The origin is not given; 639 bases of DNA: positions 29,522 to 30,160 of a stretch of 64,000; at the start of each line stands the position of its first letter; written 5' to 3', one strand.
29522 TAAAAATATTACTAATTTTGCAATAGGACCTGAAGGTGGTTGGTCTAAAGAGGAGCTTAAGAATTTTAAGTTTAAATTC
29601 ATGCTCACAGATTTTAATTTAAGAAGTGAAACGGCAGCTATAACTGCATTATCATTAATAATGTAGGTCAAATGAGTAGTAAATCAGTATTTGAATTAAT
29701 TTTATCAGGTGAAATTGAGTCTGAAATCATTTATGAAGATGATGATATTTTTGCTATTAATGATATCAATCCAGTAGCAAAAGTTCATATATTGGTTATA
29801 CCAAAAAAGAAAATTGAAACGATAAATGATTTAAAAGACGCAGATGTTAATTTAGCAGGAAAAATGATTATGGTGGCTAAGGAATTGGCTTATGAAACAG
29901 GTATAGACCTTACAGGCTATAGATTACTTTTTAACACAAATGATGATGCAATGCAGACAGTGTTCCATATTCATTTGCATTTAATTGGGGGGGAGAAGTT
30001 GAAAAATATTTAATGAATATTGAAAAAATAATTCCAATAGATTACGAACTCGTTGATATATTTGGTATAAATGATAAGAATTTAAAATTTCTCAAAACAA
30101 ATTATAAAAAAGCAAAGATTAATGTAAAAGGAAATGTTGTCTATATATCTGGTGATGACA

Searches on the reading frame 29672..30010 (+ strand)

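Call 63: search_protein_families(library=pfam, proteins=[window:29672-30010:+], max_evalue=0.0001)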
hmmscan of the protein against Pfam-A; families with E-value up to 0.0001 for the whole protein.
window:29672-30010:+ (113 aa): 2 families
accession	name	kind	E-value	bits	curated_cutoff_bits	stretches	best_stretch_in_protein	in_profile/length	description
PF01230.28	HIT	-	1.6e-25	90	21.5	1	13-109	2-97/98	HIT domain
PF11969.13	DcpS_C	-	2e-22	80.3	24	1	5-106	2-101/114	Scavenger mRNA decapping enzyme C-term binding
